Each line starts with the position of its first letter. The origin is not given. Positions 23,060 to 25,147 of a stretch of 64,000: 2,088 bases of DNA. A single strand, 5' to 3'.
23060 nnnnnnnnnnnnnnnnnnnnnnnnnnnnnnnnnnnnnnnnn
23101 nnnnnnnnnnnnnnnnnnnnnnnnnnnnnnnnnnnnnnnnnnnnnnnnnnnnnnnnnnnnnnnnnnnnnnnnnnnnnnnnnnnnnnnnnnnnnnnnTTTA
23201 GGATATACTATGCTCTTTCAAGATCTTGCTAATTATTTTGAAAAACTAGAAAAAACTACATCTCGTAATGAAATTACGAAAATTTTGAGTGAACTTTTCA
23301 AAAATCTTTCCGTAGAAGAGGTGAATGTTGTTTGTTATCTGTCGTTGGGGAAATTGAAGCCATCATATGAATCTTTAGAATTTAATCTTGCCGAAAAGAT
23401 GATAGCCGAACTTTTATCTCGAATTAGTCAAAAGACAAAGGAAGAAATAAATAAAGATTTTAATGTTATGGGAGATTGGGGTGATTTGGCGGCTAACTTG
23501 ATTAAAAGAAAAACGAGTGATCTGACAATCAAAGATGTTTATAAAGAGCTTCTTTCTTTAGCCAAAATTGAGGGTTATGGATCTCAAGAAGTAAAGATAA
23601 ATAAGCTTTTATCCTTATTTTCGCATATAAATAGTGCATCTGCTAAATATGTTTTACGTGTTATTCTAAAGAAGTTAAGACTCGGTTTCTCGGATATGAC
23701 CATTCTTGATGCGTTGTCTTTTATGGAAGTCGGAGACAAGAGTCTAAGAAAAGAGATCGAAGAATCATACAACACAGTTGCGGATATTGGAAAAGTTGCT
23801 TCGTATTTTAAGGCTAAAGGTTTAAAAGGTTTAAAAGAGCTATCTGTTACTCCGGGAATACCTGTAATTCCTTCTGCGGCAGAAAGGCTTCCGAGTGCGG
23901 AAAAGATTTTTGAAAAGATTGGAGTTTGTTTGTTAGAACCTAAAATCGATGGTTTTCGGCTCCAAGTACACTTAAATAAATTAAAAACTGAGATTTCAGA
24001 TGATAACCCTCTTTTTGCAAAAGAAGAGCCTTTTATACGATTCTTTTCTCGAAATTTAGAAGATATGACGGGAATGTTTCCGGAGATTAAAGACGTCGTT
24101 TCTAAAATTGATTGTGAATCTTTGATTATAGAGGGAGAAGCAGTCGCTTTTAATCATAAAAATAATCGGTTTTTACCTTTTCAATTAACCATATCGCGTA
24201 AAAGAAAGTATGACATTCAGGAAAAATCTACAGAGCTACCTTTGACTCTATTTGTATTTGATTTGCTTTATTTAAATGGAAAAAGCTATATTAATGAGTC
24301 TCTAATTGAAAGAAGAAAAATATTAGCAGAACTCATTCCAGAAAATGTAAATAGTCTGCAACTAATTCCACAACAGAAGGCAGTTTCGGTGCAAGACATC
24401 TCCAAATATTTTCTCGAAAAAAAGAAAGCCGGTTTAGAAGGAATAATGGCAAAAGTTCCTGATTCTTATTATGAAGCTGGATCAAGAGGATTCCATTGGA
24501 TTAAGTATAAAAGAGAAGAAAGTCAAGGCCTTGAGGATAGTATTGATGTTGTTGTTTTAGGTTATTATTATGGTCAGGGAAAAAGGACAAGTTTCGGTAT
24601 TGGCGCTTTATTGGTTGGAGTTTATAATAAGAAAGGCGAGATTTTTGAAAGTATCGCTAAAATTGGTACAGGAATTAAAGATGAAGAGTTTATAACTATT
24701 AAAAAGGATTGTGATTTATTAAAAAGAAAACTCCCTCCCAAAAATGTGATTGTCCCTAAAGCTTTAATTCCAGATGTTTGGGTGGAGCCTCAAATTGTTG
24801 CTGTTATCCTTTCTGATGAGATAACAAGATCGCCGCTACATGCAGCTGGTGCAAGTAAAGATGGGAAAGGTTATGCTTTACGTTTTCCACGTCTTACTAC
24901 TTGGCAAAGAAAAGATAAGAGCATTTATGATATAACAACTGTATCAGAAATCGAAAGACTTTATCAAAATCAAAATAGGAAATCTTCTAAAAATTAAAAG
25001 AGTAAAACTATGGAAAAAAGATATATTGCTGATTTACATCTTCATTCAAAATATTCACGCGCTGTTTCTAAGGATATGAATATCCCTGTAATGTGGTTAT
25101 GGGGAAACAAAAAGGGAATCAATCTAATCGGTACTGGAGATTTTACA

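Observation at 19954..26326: DNA-repair gene cluster containing an archaeal-type EndoQ-like nuclease next to an ATP-dependent ligase, with an interposed Fic protein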

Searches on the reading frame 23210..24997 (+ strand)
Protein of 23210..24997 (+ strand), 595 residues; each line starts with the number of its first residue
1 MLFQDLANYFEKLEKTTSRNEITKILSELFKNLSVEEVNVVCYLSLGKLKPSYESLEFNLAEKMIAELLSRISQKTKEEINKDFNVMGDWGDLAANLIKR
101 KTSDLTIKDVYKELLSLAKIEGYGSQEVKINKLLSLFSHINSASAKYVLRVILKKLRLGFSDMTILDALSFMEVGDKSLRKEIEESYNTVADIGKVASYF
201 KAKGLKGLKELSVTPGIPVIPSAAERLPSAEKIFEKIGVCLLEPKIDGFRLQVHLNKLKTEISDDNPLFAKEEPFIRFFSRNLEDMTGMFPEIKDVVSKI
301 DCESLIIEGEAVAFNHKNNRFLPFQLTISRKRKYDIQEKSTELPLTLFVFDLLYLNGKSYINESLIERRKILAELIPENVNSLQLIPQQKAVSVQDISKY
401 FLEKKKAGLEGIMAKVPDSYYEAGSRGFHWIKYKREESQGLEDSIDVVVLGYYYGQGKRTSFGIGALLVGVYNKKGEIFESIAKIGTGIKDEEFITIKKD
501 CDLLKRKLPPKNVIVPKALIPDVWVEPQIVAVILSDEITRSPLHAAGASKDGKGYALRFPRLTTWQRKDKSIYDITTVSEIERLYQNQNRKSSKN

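Call 3: search_protein_families(library=pfam, proteins=[window:23210-24997:+])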
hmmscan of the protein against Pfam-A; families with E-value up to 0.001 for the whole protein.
window:23210-24997:+ (595 aa): 3 families
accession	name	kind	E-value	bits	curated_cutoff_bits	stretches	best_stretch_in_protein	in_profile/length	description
PF01068.26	DNA_ligase_A_M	-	1.2e-46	159.5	26.2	1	275-434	41-204/204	ATP dependent DNA ligase domain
PF04675.19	DNA_ligase_A_N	-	3.2e-38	132.1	24.6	1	3-170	2-174/174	DNA ligase N terminus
PF04679.21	DNA_ligase_A_C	-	5.9e-15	55.9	27.5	1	463-570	4-94/94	ATP dependent DNA ligase C terminal region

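Call 4: search_protein_families(library=ncbifam, proteins=[window:23210-24997:+])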
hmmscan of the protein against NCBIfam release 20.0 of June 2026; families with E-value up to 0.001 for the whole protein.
window:23210-24997:+ (595 aa): 13 families
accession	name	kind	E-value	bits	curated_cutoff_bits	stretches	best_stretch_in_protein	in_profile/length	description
TIGR00574.1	dnl1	superfamily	1.7e-115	386.7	217.8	1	57-586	1-527/527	ATP-dependent DNA ligase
NF041331.1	LigA_Halo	equivalog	3.9e-77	260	830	1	1-585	1-551/552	ATP-dependent DNA ligase LigA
NF002868.0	PRK03180.1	equivalog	1.6e-58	198.6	641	1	1-587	1-508/509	ATP-dependent DNA ligase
TIGR02779.1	NHEJ_ligase_lig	equivalog_domain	2.8e-40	138.4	227.75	1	275-539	35-278/302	non-homologous end-joining DNA ligase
NF006701.0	PRK09247.1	equivalog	6.6e-40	137.5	543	1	4-588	2-538/540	ATP-dependent DNA ligase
NF007210.0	PRK09632.1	equivalog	3.4e-39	134.8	989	1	242-540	498-756/781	ATP-dependent DNA ligase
TIGR04120.1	DNA_lig_bact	equivalog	2.6e-34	119.1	400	1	5-584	2-525/526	cisplatin damage response ATP-dependent DNA ligase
TIGR02776.1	NHEJ_ligase_prk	equivalog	3.2e-34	118.7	373.2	1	243-540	10-271/587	DNA ligase D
NF004628.0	PRK05972.1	subfamily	1.9e-27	95.8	895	1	275-540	280-524/870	ATP-dependent DNA ligase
NF006078.0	PRK08224.1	equivalog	2.9e-26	92.3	296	1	211-478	3-233/350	ATP-dependent DNA ligase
NF007211.0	PRK09633.1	equivalog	1.2e-17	63.5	774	1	272-452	35-219/610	DNA ligase D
NF005796.0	PRK07636.1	subfamily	1.3e-16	60.6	337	1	268-432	32-183/275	ATP-dependent DNA ligase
NF006592.0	PRK09125.1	equivalog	1.5e-08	34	200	1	347-493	120-247/283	DNA ligase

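Call 24: find_homologous_proteins(query=window:23210-24997:+, max_evalue=1e-10)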
Query window:23210-24997:+ (595 aa): 5392 proteins with E <= 1e-10 among 8000 candidates; the best 120 are listed.
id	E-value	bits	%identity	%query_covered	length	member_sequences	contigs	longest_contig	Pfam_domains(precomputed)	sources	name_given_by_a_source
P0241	3.5e-282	955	100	73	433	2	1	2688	PF01068.27,PF04679.22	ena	-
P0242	3.3e-255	866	67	100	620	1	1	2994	PF04675.20,PF01068.27,PF04679.22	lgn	-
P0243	3.9e-244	830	64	100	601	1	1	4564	PF04675.20,PF01068.27,PF04679.22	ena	-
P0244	8.1e-234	796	62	99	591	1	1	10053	PF04675.20,PF01068.27,PF04679.22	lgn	-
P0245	2.0e-230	784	62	99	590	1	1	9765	PF04675.20,PF01068.27,PF04679.22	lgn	-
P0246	1.2e-211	722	59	99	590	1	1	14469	PF04675.20,PF01068.27,PF04679.22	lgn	-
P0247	1.7e-208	712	56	99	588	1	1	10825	PF04675.20,PF01068.27,PF04679.22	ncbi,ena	-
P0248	5.7e-178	611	50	99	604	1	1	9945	PF04675.20,PF01068.27,PF04679.22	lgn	-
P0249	4.5e-176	605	49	99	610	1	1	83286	PF04675.20,PF01068.27,PF04679.22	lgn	-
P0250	4.8e-175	602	48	99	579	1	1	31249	PF04675.20,PF01068.27,PF04679.22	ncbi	ncbi:ATP-dependent DNA ligase [Candidatus Dependentiae bacterium]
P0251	1.2e-174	600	48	99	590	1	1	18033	PF04675.20,PF01068.27,PF04679.22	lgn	-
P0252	1.4e-174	600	48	99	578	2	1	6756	PF04675.20,PF01068.27,PF04679.22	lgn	-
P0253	3.2e-174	599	48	99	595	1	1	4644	PF04675.20,PF01068.27,PF04679.22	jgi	jgi:DNA ligase-1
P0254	5.7e-174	598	47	99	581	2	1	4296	PF04675.20,PF01068.27,PF04679.22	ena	-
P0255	6.3e-174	598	47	99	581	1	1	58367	PF04675.20,PF01068.27,PF04679.22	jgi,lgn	-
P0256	1.7e-173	596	49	99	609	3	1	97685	PF04675.20,PF01068.27,PF04679.22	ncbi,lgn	-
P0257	1.9e-173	596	49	100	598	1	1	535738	PF04675.20,PF01068.27,PF04679.22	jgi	jgi:DNA ligase-1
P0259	5.4e-173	595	48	99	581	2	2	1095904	PF04675.20,PF01068.27,PF04679.22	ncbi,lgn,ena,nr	ncbi:MAG TPA: ATP-dependent DNA ligase [Candidatus Dependentiae bacterium]|nr:ATP-dependent DNA liga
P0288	7.3e-170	584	47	100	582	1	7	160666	PF04675.20,PF01068.27,PF04679.22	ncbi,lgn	-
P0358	4.1e-167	575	46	99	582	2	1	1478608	PF04675.20,PF01068.27,PF04679.22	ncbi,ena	-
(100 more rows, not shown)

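Call 32: find_encoding_contigs(protein=P0259, flank=5000, max_places=1)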
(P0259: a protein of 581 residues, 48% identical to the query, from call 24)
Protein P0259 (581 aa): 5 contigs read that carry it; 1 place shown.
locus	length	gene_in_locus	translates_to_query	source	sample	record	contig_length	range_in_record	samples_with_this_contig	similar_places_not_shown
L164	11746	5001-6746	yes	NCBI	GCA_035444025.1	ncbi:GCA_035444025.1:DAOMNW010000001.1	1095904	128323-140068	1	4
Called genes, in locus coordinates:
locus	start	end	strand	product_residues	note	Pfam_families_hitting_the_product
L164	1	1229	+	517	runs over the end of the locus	PF21760:SecD_1st, PF22599:SecDF_P1_head, PF02355:SecD_SecF_C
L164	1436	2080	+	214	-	PF01066:CDP-OH_P_transf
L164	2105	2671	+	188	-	PF02660:G3P_acyltransf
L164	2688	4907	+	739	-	PF03571:Peptidase_M49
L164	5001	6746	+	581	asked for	PF04675:DNA_ligase_A_N, PF01068:DNA_ligase_A_M, PF04679:DNA_ligase_A_C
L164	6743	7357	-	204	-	PF00215:OMPdecase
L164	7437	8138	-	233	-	-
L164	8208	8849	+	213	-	PF02527:GidB, PF05175:MTS (weak), PF13847:Methyltransf_31 (weak)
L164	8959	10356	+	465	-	PF01554:MatE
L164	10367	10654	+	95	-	PF02686:GatC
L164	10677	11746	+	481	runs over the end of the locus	PF01425:Amidase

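Call 33: find_encoding_contigs(protein=P0257, flank=5000, max_places=1)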
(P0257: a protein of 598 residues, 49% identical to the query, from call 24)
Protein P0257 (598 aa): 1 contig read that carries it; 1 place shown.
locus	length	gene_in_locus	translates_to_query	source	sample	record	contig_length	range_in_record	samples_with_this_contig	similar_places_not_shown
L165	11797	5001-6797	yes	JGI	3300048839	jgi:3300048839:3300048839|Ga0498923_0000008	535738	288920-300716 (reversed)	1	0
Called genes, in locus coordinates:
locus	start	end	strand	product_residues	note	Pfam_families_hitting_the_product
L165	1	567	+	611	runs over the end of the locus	PF00009:GTP_EFTU, PF03144:GTP_EFTU_D2 (weak), PF00679:EFG_C, PF06421:LepA_C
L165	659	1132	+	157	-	PF13411:MerR_1, PF13591:MerR_2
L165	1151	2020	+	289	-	PF01435:Peptidase_M48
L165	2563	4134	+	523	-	PF21760:SecD_1st, PF22599:SecDF_P1_head, PF02355:SecD_SecF_C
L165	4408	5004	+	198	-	PF02660:G3P_acyltransf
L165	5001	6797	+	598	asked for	PF04675:DNA_ligase_A_N, PF01068:DNA_ligase_A_M, PF04679:DNA_ligase_A_C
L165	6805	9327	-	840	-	-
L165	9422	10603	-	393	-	PF00083:Sugar_tr, PF07690:MFS_1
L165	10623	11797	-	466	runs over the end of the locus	PF01406:tRNA-synt_1e, PF09190:DALR_2 (faint), PF09334:tRNA-synt_1g (weak), PF01921:tRNA-synt_1f (weak), PF23493:CysS_C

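Call 34: find_encoding_contigs(protein=P0358, flank=5000, max_places=1)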
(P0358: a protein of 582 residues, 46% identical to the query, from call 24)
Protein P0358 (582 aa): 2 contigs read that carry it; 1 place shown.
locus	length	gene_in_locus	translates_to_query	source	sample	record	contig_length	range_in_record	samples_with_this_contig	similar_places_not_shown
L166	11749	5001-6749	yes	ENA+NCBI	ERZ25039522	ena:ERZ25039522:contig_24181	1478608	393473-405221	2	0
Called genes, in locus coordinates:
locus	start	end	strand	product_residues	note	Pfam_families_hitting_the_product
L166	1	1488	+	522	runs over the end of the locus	PF21760:SecD_1st, PF22599:SecDF_P1_head, PF02355:SecD_SecF_C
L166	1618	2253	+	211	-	PF01066:CDP-OH_P_transf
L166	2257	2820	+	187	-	PF02660:G3P_acyltransf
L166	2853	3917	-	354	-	-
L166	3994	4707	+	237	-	PF12762:DDE_Tnp_IS1595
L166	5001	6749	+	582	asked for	PF04675:DNA_ligase_A_N, PF01068:DNA_ligase_A_M, PF04679:DNA_ligase_A_C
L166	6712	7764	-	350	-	-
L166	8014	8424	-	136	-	-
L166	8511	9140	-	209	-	PF00215:OMPdecase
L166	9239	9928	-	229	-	-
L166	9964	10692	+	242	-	PF02527:GidB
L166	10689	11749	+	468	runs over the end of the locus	PF01554:MatE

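Call 40: search_protein_families(library=padloc, proteins=[window:23210-24997:+], max_evalue=0.01)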
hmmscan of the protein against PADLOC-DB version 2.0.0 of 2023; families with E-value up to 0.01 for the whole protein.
window:23210-24997:+ (595 aa): 0 families

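Call 51: find_encoding_contigs(protein=P0249, flank=4000, max_places=1)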
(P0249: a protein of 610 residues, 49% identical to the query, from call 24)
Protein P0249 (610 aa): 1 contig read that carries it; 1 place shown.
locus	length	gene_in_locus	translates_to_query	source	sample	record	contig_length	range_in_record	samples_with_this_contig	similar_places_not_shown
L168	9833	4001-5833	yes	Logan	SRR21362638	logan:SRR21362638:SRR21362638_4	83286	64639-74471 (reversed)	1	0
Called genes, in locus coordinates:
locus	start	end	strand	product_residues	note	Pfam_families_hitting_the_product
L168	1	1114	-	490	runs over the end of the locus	PF08486:SpoIID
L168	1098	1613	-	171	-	PF00075:RNase_H, PF13456:RVT_3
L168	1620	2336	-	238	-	PF24481:CT398_CC, PF02591:Zn_ribbon_9 (weak)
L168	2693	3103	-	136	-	-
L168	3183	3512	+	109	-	-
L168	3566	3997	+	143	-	-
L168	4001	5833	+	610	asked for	PF04675:DNA_ligase_A_N, PF01068:DNA_ligase_A_M, PF04679:DNA_ligase_A_C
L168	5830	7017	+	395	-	PF07690:MFS_1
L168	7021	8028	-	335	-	PF00044:Gp_dh_N, PF02800:Gp_dh_C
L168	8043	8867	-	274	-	PF01261:AP_endonuc_2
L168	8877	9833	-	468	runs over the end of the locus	PF02878:PGM_PMM_I, PF02879:PGM_PMM_II, PF02880:PGM_PMM_III, PF00408:PGM_PMM_IV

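Call 52: find_encoding_contigs(protein=P0256, flank=4000, max_places=1)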
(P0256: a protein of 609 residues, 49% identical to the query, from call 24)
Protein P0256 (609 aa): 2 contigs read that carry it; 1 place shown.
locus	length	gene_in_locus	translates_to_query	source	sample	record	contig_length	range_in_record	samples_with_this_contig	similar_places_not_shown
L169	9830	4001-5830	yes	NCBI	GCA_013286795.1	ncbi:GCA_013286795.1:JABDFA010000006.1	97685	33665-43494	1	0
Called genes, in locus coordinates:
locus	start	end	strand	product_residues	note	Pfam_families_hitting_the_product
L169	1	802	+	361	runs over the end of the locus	-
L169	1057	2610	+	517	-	PF21760:SecD_1st, PF22599:SecDF_P1_head, PF02355:SecD_SecF_C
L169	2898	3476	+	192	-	PF01066:CDP-OH_P_transf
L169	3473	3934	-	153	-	PF08780:NTase_sub_bind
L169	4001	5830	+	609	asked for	PF04675:DNA_ligase_A_N, PF01068:DNA_ligase_A_M, PF04679:DNA_ligase_A_C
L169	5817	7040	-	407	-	-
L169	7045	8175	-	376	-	-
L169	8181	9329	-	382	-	-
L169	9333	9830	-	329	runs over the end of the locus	-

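Call 53: find_encoding_contigs(protein=P0288, flank=4000, max_places=1)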
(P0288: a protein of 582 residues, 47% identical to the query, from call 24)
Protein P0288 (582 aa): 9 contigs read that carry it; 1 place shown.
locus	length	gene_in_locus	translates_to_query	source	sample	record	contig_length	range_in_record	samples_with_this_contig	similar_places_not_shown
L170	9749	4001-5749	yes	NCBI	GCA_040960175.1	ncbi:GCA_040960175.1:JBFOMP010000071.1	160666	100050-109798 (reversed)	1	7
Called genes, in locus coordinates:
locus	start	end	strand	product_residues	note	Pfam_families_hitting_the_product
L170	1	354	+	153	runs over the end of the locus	PF01243:PNPOx_N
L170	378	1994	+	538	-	-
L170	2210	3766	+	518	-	PF21760:SecD_1st, PF22599:SecDF_P1_head, PF02355:SecD_SecF_C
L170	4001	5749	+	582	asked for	PF04675:DNA_ligase_A_N, PF01068:DNA_ligase_A_M, PF04679:DNA_ligase_A_C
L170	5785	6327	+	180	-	-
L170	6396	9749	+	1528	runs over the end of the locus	-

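Call 64: search_solved_structures(query=window:23210-24997:+, max_evalue=1e-20)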
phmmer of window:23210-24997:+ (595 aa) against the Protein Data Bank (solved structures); distinct sequences matched with E-value up to 1e-20: 30.
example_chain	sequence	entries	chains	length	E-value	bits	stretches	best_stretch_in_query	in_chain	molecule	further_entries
2hiv_A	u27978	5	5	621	2.8e-99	336.5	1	2-592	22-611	Thermostable DNA ligase | DNA ligase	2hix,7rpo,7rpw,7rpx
9dfa_A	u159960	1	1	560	5.2e-73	249.8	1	2-594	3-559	DNA ligase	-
9df9_A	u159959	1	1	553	5e-72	246.5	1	2-588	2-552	DNA ligase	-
3rr5_A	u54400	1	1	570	8.3e-72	245.8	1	3-593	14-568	DNA ligase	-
2cfm_A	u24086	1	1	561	1.3e-71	245.2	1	2-592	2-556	THERMOSTABLE DNA LIGASE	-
4eq5_A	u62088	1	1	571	1.9e-69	238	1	2-590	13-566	DNA ligase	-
9yhy_A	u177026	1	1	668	5.5e-66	226.6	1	184-590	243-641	DNA ligase 1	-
1x9n_A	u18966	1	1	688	6.3e-66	226.4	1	184-590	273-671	DNA ligase I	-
9bs3_A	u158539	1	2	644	7.1e-66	226.2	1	184-589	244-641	DNA ligase 1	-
6p09_A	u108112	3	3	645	7.2e-66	226.2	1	184-589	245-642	DNA ligase 1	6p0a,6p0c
7qo1_A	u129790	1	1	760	9.8e-66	225.8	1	184-590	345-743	DNA ligase 1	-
7qnz_A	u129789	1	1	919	2.3e-65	224.6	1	184-590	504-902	DNA ligase 1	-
6q1v_A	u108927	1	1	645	3.5e-65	223.9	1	184-589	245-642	DNA ligase 1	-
7l34_A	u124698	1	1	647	4.4e-65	223.6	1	184-590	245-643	DNA ligase 1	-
8v1v_A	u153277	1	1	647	5e-65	223.5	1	184-589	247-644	DNA ligase 1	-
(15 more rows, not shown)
